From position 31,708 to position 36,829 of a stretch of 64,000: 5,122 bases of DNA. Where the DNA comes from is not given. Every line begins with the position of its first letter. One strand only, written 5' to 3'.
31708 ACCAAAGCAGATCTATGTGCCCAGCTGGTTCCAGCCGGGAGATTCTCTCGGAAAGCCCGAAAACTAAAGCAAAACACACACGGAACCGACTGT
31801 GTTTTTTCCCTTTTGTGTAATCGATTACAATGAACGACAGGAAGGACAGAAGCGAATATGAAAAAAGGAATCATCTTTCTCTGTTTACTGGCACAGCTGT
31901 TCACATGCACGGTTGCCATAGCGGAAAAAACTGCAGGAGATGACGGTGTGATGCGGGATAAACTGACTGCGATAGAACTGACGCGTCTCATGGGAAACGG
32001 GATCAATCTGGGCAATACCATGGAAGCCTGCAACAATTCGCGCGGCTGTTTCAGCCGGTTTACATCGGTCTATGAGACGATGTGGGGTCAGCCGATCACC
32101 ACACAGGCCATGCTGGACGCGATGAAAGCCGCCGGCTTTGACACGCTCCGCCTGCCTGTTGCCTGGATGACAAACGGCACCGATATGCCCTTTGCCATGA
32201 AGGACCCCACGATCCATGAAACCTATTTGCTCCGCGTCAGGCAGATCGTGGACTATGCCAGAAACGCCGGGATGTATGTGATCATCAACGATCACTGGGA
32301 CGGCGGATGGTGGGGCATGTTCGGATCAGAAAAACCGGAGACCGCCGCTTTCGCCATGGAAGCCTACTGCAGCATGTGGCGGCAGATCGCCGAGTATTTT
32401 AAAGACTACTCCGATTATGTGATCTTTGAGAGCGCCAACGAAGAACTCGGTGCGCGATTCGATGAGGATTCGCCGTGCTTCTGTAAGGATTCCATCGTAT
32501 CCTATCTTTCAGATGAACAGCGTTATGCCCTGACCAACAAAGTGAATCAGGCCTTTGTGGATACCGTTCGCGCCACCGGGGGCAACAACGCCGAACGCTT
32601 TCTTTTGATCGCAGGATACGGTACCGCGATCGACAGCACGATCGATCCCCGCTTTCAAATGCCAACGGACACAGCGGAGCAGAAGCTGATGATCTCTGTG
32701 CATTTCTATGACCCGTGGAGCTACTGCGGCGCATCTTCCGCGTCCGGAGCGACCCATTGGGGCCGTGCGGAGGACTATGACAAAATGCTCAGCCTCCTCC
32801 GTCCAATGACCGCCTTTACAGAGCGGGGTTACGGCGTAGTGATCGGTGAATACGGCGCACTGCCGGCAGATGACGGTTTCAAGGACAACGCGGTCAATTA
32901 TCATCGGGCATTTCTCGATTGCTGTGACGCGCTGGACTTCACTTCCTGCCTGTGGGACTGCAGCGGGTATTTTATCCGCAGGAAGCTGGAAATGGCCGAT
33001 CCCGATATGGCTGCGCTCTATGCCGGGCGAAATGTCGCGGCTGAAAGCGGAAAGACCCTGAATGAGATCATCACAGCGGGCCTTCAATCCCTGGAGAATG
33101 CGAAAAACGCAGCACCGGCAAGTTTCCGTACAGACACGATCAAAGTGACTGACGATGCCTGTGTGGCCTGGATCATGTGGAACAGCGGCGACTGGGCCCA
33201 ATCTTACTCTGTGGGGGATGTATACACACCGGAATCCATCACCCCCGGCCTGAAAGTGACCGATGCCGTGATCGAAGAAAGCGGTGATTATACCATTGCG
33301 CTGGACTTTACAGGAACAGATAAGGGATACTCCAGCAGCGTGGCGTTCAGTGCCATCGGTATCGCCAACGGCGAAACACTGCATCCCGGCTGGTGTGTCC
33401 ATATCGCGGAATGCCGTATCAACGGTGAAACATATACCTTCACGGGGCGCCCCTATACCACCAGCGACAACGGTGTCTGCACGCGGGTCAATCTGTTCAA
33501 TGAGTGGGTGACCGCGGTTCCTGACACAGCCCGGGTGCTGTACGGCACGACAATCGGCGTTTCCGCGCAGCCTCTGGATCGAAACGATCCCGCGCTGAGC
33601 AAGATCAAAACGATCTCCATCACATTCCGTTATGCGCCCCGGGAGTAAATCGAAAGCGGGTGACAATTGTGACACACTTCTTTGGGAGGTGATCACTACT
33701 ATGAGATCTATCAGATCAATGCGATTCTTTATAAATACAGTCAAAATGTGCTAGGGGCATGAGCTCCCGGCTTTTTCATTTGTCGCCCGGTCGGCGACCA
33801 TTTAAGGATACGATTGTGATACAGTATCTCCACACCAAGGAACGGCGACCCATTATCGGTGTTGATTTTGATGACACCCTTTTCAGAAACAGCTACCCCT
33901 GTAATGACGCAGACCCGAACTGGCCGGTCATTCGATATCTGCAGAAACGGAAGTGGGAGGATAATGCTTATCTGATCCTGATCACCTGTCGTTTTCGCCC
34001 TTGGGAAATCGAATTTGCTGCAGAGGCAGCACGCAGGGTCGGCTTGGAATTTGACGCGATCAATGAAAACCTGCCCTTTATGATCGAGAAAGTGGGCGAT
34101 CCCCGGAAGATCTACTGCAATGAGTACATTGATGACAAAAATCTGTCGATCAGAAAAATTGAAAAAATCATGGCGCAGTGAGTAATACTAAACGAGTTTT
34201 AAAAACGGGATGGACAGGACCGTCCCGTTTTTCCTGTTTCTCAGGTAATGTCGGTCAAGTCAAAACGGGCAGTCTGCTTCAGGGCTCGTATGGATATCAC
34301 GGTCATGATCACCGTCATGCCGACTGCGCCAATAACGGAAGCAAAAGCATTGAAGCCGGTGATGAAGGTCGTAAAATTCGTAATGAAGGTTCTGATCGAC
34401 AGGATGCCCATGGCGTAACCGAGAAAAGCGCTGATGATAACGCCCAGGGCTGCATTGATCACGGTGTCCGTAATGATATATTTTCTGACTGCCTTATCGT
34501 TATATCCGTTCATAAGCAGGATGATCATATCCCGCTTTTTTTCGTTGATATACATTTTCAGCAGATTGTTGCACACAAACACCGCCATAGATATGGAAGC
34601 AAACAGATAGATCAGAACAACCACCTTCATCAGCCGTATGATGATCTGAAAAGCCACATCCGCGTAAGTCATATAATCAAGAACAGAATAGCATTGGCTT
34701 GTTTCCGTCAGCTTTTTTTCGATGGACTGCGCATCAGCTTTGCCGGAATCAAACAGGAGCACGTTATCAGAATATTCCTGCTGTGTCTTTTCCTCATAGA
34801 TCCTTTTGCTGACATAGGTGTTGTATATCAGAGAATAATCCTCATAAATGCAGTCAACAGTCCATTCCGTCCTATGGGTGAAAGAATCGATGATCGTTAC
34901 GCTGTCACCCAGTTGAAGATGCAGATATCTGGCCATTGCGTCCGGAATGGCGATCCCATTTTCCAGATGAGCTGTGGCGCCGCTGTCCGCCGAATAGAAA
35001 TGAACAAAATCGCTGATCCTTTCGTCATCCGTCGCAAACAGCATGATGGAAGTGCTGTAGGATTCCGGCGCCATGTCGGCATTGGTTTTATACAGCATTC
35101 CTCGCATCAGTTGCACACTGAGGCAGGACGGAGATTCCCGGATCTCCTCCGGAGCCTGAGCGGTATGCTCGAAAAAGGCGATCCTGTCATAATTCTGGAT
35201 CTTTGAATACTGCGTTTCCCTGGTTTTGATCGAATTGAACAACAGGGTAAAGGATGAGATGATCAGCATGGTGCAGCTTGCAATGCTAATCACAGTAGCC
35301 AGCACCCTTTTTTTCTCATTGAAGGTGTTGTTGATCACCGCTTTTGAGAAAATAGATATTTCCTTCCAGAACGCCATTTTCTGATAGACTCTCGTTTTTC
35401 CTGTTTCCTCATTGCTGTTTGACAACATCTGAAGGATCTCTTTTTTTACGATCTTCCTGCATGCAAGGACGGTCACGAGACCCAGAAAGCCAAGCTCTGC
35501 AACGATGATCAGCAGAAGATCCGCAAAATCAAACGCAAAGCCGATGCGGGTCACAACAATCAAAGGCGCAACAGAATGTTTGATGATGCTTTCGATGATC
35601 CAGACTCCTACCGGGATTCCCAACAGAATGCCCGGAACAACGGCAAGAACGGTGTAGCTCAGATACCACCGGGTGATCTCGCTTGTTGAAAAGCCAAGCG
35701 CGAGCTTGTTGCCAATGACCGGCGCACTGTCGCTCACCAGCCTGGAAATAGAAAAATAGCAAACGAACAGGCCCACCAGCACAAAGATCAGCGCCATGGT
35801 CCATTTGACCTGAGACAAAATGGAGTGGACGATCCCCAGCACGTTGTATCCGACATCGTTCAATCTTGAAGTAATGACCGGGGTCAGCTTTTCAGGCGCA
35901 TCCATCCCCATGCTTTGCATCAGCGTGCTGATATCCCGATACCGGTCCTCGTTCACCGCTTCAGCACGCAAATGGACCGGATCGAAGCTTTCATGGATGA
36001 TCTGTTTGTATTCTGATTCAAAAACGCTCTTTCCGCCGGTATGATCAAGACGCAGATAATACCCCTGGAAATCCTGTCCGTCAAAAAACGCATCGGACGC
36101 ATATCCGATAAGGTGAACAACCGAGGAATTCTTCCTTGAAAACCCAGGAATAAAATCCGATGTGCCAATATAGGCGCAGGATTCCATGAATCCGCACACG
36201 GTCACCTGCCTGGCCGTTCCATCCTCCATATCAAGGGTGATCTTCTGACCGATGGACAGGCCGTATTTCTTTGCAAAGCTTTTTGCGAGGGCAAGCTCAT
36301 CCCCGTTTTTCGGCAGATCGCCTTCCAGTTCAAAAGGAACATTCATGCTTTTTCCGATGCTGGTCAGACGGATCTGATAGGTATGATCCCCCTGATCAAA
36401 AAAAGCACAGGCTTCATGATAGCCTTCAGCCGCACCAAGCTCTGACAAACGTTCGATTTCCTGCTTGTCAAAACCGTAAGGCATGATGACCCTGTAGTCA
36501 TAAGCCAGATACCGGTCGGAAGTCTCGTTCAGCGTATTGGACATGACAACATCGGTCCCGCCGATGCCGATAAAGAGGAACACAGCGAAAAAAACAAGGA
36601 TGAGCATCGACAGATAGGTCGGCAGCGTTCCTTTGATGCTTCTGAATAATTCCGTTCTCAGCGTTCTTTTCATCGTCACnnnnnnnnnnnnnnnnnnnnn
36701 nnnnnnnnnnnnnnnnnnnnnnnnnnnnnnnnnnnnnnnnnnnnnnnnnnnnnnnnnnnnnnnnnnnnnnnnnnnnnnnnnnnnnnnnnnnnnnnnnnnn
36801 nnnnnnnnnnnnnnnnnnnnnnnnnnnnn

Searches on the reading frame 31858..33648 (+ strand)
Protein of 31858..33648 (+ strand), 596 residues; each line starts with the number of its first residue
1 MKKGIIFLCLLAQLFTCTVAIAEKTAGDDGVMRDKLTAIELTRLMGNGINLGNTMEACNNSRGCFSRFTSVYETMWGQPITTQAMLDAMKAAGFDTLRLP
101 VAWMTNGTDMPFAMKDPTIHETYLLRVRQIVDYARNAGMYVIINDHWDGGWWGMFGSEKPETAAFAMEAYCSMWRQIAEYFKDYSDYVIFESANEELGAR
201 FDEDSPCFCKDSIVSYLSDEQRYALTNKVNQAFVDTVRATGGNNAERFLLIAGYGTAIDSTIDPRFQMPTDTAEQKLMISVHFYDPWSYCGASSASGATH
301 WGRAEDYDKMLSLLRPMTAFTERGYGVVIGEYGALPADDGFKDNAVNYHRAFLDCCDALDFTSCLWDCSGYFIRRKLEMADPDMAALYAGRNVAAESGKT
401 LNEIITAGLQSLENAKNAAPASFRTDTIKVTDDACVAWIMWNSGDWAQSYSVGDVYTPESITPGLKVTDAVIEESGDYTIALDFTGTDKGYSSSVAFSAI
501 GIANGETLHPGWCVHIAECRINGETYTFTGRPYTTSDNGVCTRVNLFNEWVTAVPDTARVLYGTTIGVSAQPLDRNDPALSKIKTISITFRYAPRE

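Call 58: search_protein_families(library=pfam, proteins=[window:31858-33648:+], max_evalue=0.001)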
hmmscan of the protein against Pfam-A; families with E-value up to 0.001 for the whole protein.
window:31858-33648:+ (596 aa): 1 family
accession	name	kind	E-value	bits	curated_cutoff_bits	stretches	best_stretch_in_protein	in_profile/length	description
PF00150.24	Cellulase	-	8.1e-45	153.8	23.5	1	72-369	13-269/272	Cellulase (glycosyl hydrolase family 5)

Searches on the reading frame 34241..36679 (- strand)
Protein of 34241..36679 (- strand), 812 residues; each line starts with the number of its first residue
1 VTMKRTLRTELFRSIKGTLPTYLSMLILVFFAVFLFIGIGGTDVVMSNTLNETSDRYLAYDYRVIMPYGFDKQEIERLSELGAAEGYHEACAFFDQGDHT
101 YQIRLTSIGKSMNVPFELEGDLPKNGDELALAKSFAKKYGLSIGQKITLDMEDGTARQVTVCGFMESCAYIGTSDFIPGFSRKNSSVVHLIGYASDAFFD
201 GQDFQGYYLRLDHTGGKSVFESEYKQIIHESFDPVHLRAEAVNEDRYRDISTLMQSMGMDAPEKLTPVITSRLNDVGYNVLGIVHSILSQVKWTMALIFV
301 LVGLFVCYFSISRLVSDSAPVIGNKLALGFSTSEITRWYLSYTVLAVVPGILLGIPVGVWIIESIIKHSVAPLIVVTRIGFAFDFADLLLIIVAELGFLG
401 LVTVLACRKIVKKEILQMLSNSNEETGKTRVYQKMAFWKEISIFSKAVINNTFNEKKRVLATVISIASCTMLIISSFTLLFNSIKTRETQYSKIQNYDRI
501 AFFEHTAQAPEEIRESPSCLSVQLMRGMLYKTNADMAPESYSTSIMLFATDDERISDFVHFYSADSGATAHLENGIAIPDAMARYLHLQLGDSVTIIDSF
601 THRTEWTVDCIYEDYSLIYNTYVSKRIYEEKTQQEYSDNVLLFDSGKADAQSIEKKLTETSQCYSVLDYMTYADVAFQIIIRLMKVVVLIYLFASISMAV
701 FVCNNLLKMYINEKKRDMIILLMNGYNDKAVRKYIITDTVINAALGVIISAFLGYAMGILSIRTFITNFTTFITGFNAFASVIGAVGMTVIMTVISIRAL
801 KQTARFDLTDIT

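Call 58: search_protein_families(library=pfam, proteins=[window:34241-36679:-], max_evalue=0.001)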
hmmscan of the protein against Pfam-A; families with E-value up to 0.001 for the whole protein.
window:34241-36679:- (812 aa): 1 family
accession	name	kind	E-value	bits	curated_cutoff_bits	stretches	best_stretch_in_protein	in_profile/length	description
PF02687.27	FtsX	-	2.3e-17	63.6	25.5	2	690-801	2-116/120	FtsX-like permease C-terminal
